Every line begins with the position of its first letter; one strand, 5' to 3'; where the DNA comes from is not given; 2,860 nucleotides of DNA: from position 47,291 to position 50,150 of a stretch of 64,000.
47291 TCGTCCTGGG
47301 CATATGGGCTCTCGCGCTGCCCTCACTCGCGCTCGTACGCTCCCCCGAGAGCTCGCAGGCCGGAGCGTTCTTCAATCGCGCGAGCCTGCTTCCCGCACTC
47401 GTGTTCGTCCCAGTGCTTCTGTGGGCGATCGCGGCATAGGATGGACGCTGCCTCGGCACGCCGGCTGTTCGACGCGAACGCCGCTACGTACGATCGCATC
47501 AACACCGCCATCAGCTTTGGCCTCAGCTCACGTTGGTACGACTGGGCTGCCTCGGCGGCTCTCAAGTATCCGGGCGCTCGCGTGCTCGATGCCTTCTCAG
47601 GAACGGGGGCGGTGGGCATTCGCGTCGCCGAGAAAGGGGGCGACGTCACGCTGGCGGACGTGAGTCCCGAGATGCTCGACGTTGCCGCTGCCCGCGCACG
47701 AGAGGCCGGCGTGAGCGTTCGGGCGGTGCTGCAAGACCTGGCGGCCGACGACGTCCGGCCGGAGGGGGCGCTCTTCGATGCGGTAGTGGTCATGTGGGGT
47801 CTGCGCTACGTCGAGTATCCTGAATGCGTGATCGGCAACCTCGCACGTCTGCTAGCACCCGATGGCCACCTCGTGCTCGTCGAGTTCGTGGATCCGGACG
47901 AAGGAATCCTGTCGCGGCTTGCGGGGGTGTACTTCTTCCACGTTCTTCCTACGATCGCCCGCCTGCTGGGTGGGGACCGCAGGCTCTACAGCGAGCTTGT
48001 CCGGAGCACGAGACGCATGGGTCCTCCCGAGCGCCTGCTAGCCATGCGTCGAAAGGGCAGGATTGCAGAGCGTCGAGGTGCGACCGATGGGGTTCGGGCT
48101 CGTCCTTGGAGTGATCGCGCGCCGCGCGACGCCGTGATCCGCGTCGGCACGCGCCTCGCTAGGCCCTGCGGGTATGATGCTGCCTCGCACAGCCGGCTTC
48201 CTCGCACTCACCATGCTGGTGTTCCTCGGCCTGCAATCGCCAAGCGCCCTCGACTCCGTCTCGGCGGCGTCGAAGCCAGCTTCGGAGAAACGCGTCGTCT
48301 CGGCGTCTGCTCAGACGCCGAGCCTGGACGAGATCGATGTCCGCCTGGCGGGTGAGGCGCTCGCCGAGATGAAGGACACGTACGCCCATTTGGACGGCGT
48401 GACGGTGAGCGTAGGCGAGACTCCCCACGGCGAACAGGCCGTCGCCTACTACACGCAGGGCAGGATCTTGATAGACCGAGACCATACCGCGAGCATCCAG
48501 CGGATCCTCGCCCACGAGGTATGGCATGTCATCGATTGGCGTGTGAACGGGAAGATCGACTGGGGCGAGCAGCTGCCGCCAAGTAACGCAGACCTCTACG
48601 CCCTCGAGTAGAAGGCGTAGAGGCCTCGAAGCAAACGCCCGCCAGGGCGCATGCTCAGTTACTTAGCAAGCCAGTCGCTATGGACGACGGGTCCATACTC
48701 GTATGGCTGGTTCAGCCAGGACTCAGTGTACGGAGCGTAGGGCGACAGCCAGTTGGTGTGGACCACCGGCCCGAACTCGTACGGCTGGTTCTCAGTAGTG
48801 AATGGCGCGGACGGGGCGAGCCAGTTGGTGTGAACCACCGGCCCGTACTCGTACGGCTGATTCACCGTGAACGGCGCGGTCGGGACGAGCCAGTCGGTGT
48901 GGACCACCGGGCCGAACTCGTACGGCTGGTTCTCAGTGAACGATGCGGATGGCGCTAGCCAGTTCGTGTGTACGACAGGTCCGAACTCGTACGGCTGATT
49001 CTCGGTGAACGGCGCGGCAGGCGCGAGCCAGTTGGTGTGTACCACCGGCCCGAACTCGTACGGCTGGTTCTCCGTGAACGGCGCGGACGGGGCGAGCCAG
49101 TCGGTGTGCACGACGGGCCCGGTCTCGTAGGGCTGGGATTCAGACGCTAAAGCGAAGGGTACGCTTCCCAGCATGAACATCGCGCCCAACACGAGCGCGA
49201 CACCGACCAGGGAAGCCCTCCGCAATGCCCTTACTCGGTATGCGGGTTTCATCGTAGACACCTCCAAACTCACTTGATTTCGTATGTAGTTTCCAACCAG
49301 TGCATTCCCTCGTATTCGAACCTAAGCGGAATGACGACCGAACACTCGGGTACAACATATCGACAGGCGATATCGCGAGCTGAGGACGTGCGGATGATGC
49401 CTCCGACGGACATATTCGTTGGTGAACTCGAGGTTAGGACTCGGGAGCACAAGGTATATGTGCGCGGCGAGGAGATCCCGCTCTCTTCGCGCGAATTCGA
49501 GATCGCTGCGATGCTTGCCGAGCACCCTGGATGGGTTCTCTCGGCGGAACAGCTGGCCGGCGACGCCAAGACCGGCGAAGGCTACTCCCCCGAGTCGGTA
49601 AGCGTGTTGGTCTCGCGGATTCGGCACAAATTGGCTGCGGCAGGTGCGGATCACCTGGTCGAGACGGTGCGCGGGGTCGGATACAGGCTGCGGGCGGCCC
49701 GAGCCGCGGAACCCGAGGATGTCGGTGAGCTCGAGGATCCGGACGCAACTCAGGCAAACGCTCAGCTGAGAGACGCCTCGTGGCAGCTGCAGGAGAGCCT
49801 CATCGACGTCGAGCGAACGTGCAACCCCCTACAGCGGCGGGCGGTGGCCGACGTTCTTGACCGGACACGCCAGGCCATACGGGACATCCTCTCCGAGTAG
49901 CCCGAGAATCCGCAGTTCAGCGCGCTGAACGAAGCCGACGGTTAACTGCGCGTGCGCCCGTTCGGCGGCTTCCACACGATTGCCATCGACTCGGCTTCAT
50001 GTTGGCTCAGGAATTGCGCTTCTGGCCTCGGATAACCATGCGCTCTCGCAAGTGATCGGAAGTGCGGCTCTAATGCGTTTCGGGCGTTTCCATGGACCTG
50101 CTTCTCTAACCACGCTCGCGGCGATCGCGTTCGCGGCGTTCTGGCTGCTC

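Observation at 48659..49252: Secreted protein built from seven near-identical 23-aa repeats (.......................) with no family I recognise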

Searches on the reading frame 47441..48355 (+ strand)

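Call 4: search_protein_families(library=pfam, proteins=[window:47441-48355:+], max_evalue=0.1)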
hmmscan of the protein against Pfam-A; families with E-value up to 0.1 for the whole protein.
window:47441-48355:+ (304 aa): 10 families
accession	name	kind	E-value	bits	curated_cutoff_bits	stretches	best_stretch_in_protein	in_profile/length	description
PF01209.24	Ubie_methyltran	-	9.1e-26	91.1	20.1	1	7-205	10-210/233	ubiE/COQ5 methyltransferase family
PF13649.12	Methyltransf_25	-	1.3e-14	55.1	27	1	48-142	1-97/97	Methyltransferase domain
PF08241.18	Methyltransf_11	-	1.1e-11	45.7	21.2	1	50-146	2-95/95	Methyltransferase domain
PF13847.12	Methyltransf_31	-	3.1e-11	43.6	27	1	45-150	4-113/145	Methyltransferase domain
PF08242.18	Methyltransf_12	-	6.9e-11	43.2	30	1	53-144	5-98/98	Methyltransferase domain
PF13489.12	Methyltransf_23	-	1.7e-07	31.5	27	1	43-149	21-119/164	Methyltransferase domain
PF10294.15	Methyltransf_16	-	0.0094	16.2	21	1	41-84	43-87/174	Lysine methyltransferase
PF05175.20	MTS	-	0.011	15.8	23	1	46-103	33-93/170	Methyltransferase small domain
PF02086.21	MethyltransfD12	-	0.022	14.9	22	1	46-83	22-59/253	D12 class N6 adenine-specific DNA methyltransferase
PF03602.21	Cons_hypoth95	-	0.033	14.3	24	1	43-92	40-90/182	Conserved hypothetical protein 95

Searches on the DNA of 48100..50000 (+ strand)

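Call 14: search_dna_similar(query=window:48100-50000:+, collection=plasmids, mode=distant)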
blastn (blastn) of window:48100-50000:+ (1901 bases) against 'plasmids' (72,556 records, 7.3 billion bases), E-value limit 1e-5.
No match.

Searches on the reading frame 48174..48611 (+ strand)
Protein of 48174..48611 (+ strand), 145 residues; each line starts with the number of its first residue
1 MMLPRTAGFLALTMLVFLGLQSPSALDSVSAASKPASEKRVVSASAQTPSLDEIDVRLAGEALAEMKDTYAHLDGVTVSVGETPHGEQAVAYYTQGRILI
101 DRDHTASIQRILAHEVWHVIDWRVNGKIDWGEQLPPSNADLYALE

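Call 4: search_protein_families(library=pfam, proteins=[window:48174-48611:+], max_evalue=0.1)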
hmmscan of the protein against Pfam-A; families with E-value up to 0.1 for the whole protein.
window:48174-48611:+ (145 aa): 1 family
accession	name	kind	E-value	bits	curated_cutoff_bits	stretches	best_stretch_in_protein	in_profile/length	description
PF13699.11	eCIS_core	-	0.047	14.3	22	1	88-120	37-73/79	eCIS core domain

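Call 5: search_protein_families(library=ncbifam, proteins=[window:48174-48611:+], max_evalue=0.1)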
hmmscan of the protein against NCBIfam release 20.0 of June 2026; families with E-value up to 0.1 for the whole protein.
window:48174-48611:+ (145 aa): 0 families

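Call 39: find_homologous_proteins(query=window:48174-48611:+, max_evalue=0.001)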
Query window:48174-48611:+ (145 aa): 23 proteins with E <= 0.001 among 97 candidates.
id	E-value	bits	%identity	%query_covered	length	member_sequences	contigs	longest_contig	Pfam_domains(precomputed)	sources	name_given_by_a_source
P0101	6.9e-89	313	100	100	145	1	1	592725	-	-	-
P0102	2.4e-35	139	58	76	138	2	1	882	-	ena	-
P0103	2.1e-34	136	48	99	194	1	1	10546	-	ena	-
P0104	3.5e-34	136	58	70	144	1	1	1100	-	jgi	-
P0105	1.8e-33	133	51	98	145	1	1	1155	-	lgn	-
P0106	4.7e-33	132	54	83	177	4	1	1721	-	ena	-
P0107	6.1e-33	132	70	51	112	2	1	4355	-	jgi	-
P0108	9.0e-33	131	47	92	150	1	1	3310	-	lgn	-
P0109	3.8e-32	129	51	98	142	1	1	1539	-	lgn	-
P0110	4.2e-32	129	48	98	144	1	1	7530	-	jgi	-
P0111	7.3e-31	125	51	94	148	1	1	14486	-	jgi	-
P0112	7.5e-31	125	64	58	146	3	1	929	-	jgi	jgi:hypothetical protein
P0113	1.3e-30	124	64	61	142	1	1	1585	-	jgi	jgi:hypothetical protein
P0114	1.6e-30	124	63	52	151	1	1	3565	-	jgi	-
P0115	2.9e-30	123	61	62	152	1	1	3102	-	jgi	jgi:hypothetical protein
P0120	1.5e-28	118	52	78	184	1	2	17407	-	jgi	jgi:hypothetical protein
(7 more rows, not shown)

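Call 40: find_encoding_contigs(protein=P0101, flank=4000, max_places=2)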
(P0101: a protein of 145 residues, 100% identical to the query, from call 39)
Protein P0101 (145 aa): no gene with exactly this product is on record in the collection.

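Call 41: find_encoding_contigs(protein=P0111, flank=8000, max_places=2)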
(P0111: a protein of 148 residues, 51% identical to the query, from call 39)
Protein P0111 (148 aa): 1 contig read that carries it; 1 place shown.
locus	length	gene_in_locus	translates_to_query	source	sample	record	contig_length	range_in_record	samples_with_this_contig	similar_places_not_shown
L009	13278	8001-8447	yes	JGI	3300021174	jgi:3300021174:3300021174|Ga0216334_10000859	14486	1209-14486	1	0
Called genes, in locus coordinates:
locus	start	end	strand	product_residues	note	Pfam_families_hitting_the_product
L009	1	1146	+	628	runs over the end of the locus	-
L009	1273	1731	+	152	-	-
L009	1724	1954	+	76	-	-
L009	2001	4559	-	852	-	PF13298:LigD_N, PF01068:DNA_ligase_A_M, PF04679:DNA_ligase_A_C, PF21686:LigD_Prim-Pol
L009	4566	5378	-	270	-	PF02735:Ku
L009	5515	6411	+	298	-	-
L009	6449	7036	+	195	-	-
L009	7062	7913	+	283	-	-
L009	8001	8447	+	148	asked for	-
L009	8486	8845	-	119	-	-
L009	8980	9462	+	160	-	PF00486:Trans_reg_C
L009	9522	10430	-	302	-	PF10646:Germane, PF10648:Gmad2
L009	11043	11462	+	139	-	PF01814:Hemerythrin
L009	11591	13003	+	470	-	PF02310:B12-binding, PF04055:Radical_SAM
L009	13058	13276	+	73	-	?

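Call 42: find_encoding_contigs(protein=P0120, flank=8000, max_places=2)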
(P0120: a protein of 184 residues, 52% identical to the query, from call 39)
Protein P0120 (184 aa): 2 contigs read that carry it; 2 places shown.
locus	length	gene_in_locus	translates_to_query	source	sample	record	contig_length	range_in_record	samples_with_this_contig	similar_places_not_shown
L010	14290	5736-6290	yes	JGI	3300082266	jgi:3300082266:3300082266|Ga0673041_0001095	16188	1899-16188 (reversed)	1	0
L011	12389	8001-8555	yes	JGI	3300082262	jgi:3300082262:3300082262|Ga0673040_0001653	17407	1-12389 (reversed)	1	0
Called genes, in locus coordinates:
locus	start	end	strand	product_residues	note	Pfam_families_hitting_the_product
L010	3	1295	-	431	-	?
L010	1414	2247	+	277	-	PF01063:Aminotran_4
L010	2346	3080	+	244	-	PF10988:DUF2807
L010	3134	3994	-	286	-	PF03264:Cytochrom_NNT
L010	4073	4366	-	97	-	-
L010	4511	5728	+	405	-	PF04455:Saccharop_dh_N, PF21571:ArgZ-like_C_1st, PF21570:ArgZ-like_C_2nd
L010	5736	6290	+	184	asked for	-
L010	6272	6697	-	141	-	-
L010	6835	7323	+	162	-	PF00486:Trans_reg_C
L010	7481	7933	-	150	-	-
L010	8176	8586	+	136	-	PF09394:Inhibitor_I42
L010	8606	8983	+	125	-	PF11964:SpoIIAA-like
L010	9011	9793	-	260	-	PF12801:Fer4_5, PF12838:Fer4_7 (faint), PF13484:Fer4_16 (faint), PF13237:Fer4_10, PF13187:Fer4_9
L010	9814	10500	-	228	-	-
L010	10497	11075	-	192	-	PF02525:Flavodoxin_2 (faint), PF03358:FMN_red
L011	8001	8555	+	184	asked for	-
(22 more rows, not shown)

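Call 45: find_encoding_contigs(protein=P0103, flank=6000, max_places=2)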
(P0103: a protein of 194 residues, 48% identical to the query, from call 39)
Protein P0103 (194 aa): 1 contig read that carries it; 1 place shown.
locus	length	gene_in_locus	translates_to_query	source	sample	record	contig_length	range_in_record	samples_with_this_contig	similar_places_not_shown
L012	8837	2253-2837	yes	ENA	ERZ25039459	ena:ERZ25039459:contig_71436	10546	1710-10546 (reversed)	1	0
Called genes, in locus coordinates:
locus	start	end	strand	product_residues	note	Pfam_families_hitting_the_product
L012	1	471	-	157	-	?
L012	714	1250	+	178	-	-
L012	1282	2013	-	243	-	PF00303:Thymidylat_synt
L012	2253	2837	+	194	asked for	-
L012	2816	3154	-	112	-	-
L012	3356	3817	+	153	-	PF00486:Trans_reg_C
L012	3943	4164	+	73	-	-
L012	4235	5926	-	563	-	PF03109:ABC1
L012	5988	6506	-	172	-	PF03551:PadR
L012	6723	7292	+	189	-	-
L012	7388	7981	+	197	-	PF04203:Sortase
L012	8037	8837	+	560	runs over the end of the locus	PF04542:Sigma70_r2, PF08281:Sigma70_r4_2, PF04545:Sigma70_r4 (weak), PF13490:zf-HC2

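Call 46: find_encoding_contigs(protein=P0110, flank=6000, max_places=2)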
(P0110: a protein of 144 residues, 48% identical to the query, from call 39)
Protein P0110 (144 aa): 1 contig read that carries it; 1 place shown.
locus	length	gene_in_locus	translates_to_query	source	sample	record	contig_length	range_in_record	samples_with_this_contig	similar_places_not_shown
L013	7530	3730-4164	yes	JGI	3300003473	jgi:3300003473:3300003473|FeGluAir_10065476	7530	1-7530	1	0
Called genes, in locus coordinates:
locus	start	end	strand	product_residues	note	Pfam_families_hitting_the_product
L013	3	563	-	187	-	?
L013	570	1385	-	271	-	PF02735:Ku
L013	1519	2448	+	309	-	-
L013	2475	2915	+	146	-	-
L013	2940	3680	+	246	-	-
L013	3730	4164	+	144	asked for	-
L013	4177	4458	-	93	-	-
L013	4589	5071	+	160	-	PF00486:Trans_reg_C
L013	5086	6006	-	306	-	PF10646:Germane, PF10648:Gmad2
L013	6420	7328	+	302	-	-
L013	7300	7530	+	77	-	?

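Call 51: search_solved_structures(query=A2, max_evalue=10, show_alignments=2)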
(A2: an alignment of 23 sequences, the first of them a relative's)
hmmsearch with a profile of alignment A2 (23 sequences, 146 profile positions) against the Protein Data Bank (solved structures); distinct sequences matched with E-value up to 10: 4.
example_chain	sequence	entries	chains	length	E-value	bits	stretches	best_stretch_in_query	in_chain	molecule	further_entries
9rlc_L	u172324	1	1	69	1.4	12.5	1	31-72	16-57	Major outer membrane lipoprotein Lpp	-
1kfn_A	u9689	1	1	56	1.5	12.4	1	31-72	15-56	MAJOR OUTER MEMBRANE LIPOPROTEIN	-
1jcc_A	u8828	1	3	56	1.7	12.2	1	27-72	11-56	MAJOR OUTER MEMBRANE LIPOPROTEIN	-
1kfm_A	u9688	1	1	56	1.8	12.1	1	32-72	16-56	MAJOR OUTER MEMBRANE LIPOPROTEIN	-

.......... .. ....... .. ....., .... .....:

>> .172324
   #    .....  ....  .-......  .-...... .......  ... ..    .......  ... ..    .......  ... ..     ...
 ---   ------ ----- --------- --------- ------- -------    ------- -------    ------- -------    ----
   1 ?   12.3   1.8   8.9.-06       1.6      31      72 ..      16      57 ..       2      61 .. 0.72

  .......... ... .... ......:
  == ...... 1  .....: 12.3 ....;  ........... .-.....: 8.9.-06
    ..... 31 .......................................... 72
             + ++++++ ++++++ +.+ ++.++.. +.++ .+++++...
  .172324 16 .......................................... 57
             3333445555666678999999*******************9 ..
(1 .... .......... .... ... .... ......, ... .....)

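Call 52: search_protein_families(library=pfam, alignment_id=A2, max_evalue=1)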
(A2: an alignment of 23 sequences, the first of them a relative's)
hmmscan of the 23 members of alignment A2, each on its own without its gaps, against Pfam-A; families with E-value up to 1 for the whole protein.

A. member 1, P0101 (145 aa): 2 families
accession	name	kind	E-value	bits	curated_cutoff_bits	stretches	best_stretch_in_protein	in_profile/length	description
PF13699.11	eCIS_core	-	0.047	14.3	22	1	88-120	37-73/79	eCIS core domain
PF10026.15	DUF2268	-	0.2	11.6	23.6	1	101-124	58-81/195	Predicted Zn-dependent protease (DUF2268)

B. families by the number of members that match (of 23 scanned): 17 families
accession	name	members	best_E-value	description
PF13699.11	eCIS_core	11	0.0071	eCIS core domain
PF10263.15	SprT-like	3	0.056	SprT-like family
PF10026.15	DUF2268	2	0.16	Predicted Zn-dependent protease (DUF2268)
PF08238.18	Sel1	1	0.0024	Sel1 repeat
PF23933.1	DUF7269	1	0.016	Family of unknown function (DUF7269)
PF19053.6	EccD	1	0.02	EccD-like transmembrane domain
PF12693.12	GspL_C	1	0.045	GspL periplasmic domain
PF20442.3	BrxL_N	1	0.098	BREX system Lon protease-like protein BrxL N-terminal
PF14891.12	Peptidase_M91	1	0.1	Effector protein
PF00106.31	adh_short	1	0.1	short chain dehydrogenase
PF22815.2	CatAgl_D1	1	0.11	Alpha-1,3-glucanase catalytic domain D1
PF14544.11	DUF4443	1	0.18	Domain of unknown function (DUF4443)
PF04493.20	Endonuclease_5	1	0.2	Endonuclease V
PF06998.16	DUF1307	1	0.21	Protein of unknown function (DUF1307)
PF25644.1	Seadorna_VP4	1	0.21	Seadornavirus membrane penetration protein VP4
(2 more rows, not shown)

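Call 53: predict_structure(alignment_id=A2)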
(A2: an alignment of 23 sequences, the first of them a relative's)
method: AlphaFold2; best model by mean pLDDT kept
length: 145 residues; sequences in the alignment: 23
mean_pLDDT: 78.5   pTM: 0.61
mean pLDDT of the five models: 78.5, 77.9, 77.2, 76.7, 76.4
residues with pLDDT >= 90: 67; 70-90: 27; 50-70: 39; < 50: 12
segments of 3 or more residues with pLDDT < 50: 7-10, 35-37
pLDDT, mean of each block of 10 residues (from residue 1): 47 53 57 54 73 95 96 96 92 92 95 92 85 70 81
secondary structure, 60 per line:
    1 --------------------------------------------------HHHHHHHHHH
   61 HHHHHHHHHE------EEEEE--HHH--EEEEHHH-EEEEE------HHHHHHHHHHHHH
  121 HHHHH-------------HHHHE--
elements in order: H51-69 E77-81 E89-92 E97-101 H108-125 H139-142

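Call 58: fold_search(model_id=the predicted structure, library=pdb)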
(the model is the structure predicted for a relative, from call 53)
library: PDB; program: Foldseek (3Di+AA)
matches with E <= 10: 189; with E <= 0.001: 0
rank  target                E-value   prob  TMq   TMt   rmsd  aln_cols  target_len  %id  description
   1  4qhi_A                2.1e-02  0.99  0.35  0.45   2.8        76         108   20  Crystal structure of Methanocaldococcus jannaschii selecase mutant R36W (released 2014-07-16)
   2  3dti                  3.0e-02  0.91  0.31  0.20  12.6        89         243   20  Crystal structure of the IRRE protein, a central regulator of DNA damage repair in deinococcaceae (released 2009-02-10)
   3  4qhi_C                4.8e-02  0.97  0.34  0.45   2.9        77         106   19  Crystal structure of Methanocaldococcus jannaschii selecase mutant R36W (released 2014-07-16)
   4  4qhg                  5.5e-02  0.93  0.35  0.44   4.2        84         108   18  Crystal structure of Methanocaldococcus jannaschii dimeric selecase (released 2014-07-16)
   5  4qhf                  7.2e-02  0.91  0.31  0.39   4.6        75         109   20  Crystal structure of Methanocaldococcus jannaschii monomeric selecase (released 2014-07-16)
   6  8sln_A                7.7e-02  0.72  0.29  0.19  11.6        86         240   20  Crystal structure of Deinococcus geothermalis PprI complexed with ssDNA (released 2024-03-13)
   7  4qhj_A                8.3e-02  0.89  0.36  0.46   3.3        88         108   18  Crystal structure of Methanocaldococcus jannaschii selecase mutant I100F+H107F (released 2014-07-16)
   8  4qhi_B                9.5e-02  0.96  0.37  0.47   3.0        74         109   19  Crystal structure of Methanocaldococcus jannaschii selecase mutant R36W (released 2014-07-16)
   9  6d2s                  1.2e-01  0.33  0.25  0.14  10.3       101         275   14  Mycobacterium tuberculosis transcriptional regulator (released 2019-04-17)
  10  6cyy_A                1.5e-01  0.41  0.31  0.15  10.4       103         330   16  Mycobacterium tuberculosis transcriptional regulator (released 2019-04-17)
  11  6cz6_C                1.6e-01  0.57  0.30  0.15   9.4        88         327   17  Mycobacterium tuberculosis transcriptional regulator (released 2019-04-17)
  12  4qhi_D                1.8e-01  0.90  0.37  0.47   3.0        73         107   19  Crystal structure of Methanocaldococcus jannaschii selecase mutant R36W (released 2014-07-16)
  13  6cz6_D                2.0e-01  0.21  0.24  0.12  10.7       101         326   15  Mycobacterium tuberculosis transcriptional regulator (released 2019-04-17)
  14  6cyj_A                2.3e-01  0.47  0.31  0.15   9.6        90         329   17  Mycobacterium tuberculosis transcriptional regulator (released 2019-04-17)
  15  5ac4_A                3.2e-01  0.15  0.24  0.08   6.9        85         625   14  GH20C, Beta-hexosaminidase from Streptococcus pneumoniae in complex with GalNAc (released 2015-09-23)
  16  4jiu                  3.7e-01  0.69  0.31  0.41   4.1        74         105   19  Crystal structure of the metallopeptidase zymogen of Pyrococcus abyssi abylysin (released 2013-06-12)
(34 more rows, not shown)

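Call 70: find_related_loci(query=A2, collection=viral_contigs, flank=5000)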
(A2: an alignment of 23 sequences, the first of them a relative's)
Query A2 (145 aa) in viral_contigs; peptide patterns used: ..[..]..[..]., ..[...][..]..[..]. (x = any residue, [..] = any of these).
76 stretches matched a pattern, but none encodes a relative of the query by tblastn (E <= 1e-3).

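Call 87: search_protein_families(library=padloc, proteins=[window:48174-48611:+], max_evalue=0.01)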
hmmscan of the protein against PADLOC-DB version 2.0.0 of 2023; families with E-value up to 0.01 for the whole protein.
window:48174-48611:+ (145 aa): 0 families

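Call 88: search_protein_families(library=phrogs, proteins=[window:48174-48611:+], max_evalue=0.01)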
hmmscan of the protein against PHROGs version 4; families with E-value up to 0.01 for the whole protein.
window:48174-48611:+ (145 aa): 0 families
